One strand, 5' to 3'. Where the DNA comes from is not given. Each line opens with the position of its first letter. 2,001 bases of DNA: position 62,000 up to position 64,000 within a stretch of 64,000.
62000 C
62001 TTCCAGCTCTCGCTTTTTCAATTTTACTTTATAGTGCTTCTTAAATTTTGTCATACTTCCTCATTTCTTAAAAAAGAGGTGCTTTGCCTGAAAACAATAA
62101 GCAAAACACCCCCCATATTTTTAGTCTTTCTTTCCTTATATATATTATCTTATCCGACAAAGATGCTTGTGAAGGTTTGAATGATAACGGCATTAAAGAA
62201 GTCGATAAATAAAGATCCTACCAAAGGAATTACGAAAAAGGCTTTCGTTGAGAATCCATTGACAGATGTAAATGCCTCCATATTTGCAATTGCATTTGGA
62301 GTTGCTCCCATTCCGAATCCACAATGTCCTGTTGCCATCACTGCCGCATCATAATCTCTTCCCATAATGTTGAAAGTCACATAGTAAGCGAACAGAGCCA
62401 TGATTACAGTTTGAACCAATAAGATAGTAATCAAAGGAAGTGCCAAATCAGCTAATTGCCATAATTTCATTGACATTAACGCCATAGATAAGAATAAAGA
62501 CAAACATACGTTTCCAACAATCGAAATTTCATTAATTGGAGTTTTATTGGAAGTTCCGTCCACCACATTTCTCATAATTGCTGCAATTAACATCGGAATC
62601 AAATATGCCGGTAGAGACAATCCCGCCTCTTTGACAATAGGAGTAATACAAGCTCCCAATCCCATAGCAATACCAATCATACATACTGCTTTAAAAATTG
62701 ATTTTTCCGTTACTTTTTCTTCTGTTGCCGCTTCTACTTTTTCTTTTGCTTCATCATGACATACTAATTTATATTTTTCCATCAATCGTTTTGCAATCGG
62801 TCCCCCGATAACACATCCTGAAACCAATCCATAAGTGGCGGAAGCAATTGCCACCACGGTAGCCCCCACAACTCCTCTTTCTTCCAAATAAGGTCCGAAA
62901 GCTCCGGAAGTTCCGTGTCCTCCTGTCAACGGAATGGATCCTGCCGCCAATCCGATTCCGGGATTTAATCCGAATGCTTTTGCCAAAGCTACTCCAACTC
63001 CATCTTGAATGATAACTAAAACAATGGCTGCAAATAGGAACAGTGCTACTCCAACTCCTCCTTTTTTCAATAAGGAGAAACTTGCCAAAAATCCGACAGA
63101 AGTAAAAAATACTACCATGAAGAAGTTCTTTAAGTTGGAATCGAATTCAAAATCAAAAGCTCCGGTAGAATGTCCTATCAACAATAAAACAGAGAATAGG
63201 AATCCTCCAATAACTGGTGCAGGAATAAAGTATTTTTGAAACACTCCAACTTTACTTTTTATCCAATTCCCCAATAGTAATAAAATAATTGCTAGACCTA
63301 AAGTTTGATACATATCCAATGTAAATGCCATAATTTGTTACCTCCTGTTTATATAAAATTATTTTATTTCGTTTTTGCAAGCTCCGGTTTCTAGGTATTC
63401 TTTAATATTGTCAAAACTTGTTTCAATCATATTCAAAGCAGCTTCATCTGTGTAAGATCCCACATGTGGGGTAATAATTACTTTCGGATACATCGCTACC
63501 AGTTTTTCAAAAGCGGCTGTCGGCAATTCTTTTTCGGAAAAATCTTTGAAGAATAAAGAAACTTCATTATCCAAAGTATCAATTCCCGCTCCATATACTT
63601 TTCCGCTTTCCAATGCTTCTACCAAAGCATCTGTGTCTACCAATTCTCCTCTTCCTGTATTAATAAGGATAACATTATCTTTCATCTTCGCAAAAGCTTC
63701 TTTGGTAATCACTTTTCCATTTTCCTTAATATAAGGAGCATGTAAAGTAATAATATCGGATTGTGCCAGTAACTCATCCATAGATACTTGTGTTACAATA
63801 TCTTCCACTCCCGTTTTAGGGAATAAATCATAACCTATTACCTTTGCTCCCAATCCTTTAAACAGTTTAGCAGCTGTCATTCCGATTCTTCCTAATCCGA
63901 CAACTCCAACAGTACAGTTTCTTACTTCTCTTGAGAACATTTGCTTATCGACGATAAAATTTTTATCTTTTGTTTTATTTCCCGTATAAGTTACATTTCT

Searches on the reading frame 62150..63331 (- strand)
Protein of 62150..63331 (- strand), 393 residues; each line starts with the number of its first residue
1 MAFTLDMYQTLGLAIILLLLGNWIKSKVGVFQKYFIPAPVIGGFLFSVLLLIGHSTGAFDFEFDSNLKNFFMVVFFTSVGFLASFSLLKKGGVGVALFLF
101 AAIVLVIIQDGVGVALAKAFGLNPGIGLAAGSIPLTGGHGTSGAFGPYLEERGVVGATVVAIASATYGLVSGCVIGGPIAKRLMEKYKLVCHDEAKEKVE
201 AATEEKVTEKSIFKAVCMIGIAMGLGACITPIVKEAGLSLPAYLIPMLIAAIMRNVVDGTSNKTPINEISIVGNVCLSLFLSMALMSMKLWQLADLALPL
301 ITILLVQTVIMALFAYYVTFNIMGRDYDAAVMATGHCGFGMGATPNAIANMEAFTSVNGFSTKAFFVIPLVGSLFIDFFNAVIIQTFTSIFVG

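Call 3: search_protein_families(library=pfam, proteins=[window:62150-63331:-], max_evalue=0.01)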
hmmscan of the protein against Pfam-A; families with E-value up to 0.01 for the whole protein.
window:62150-63331:- (393 aa): 1 family
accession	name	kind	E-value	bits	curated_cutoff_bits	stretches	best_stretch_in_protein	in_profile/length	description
PF03616.19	Glt_symporter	-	2.1e-119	399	26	1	4-356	2-364/368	Sodium/glutamate symporter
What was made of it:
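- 62150..63331 (-): gltS2, second Na+/glutamate symporter. Pfam Glt_symporter, E 2e-119 (call 3).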

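Call 9: search_protein_families(library=ncbifam, proteins=[window:62150-63331:-], max_evalue=0.01)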
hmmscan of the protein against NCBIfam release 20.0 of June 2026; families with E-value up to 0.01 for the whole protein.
window:62150-63331:- (393 aa): 1 family
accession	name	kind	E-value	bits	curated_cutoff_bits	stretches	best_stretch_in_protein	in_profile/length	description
TIGR00210.1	gltS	equivalog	4.6e-116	387.8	310.75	1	3-389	1-395/398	sodium/glutamate symporter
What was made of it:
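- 62150..63331 (-): NCBIfam gltS equivalog, 388 bits, above its cut-off (call 9).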

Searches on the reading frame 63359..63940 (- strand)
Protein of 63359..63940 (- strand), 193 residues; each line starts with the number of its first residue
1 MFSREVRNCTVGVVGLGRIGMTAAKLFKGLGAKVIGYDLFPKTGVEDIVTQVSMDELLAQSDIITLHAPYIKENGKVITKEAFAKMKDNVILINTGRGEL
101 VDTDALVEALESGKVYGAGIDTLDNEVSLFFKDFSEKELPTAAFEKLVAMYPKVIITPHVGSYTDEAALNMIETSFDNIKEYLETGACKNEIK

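Call 3: search_protein_families(library=pfam, proteins=[window:63359-63940:-], max_evalue=0.01)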
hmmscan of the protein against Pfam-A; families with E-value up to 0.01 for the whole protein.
window:63359-63940:- (193 aa): 6 families
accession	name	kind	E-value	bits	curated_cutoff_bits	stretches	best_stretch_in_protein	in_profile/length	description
PF02826.25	2-Hacid_dh_C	-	6.5e-47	159.6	25.1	1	3-161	31-178/178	D-isomer specific 2-hydroxyacid dehydrogenase, NAD binding domain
PF00670.27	AdoHcyase_NAD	-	1.1e-05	26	27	1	11-99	26-113/162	S-adenosyl-L-homocysteine hydrolase, NAD binding domain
PF03446.21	NAD_binding_2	-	6.1e-05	23.5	21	1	10-113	1-110/161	NAD binding domain of 6-phosphogluconate dehydrogenase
PF01262.27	AlaDh_PNT_C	-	0.00024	21.1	23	1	5-47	25-69/214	Alanine dehydrogenase/PNT, C-terminal domain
PF00389.36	2-Hacid_dh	-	0.0035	17.5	24.6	1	110-192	102-133/134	D-isomer specific 2-hydroxyacid dehydrogenase, catalytic domain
PF16924.11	DpaA_N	-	0.0039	17.8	29.2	0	23-86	14-77/116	Dipicolinate synthase subunit A N-terminal domain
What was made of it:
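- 63359..64000 (-): hgdH, (R)-2-hydroxyglutarate dehydrogenase, 3' part; the gene runs off the window end. Pfam 2-Hacid_dh_C (call 3).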

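Call 66: search_solved_structures(query=window:63359-63940:-, max_evalue=1e-10)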
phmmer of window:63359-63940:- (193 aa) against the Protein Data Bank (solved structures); distinct sequences matched with E-value up to 1e-10: 127 (the best 60 are shown).
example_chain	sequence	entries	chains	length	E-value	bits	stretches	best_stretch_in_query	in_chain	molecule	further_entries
1xdw_A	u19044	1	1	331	1.9e-76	259.4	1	1-193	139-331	NAD+-dependent (R)-2-Hydroxyglutarate Dehydrogenase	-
4xkj_A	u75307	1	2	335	9.3e-50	172.4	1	2-191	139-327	D-lactate dehydrogenase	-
4prk_A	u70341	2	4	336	1.1e-43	152.7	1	2-176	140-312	4-phosphoerythronate dehydrogenase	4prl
1j49_A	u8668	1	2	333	1.4e-43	152.3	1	3-187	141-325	D-LACTATE DEHYDROGENASE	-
7jp2_A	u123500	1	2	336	1.7e-43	152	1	2-193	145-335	D-lactate dehydrogenase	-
4zgs_A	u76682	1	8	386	2e-42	148.5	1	5-193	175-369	Putative D-lactate dehydrogenase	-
1j4a_A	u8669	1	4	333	2.6e-42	148.1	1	3-187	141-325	D-LACTATE DEHYDROGENASE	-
2dld_A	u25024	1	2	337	1.1e-41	146.2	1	3-179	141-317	D-LACTATE DEHYDROGENASE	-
1dxy_A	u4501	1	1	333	7.3e-39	136.9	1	3-192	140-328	D-2-HYDROXYISOCAPROATE DEHYDROGENASE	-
2yq4_A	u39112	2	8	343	2.5e-36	128.7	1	2-175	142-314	D-ISOMER SPECIFIC 2-HYDROXYACID DEHYDROGENASE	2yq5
8i5z_A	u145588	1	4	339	7.1e-36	127.2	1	9-187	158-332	D-isomer specific 2-hydroxyacid dehydrogenase NAD-binding protein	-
5z21_A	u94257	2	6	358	1.2e-35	126.4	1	8-192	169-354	D-lactate dehydrogenase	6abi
4cuj_A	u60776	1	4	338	3.3e-35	125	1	8-191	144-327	D-LACTATE DEHYDROGENASE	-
4cuk_A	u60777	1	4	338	3.3e-35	125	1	8-191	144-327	D-LACTATE DEHYDROGENASE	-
3kb6_A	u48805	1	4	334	7.1e-35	123.9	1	2-182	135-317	D-lactate dehydrogenase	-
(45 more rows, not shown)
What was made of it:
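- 63359..64000 (-): Best PDB match is 1xdw, A. fermentans (R)-2-hydroxyglutarate dehydrogenase, E 1.9e-76 and 259 bits, against 172 bits for the next match, a D-LDH (call 66).
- Checked: Its best solved relative is 1xdw, the (R)-2-hydroxyglutarate dehydrogenase, E 1.9e-76 (call 66).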
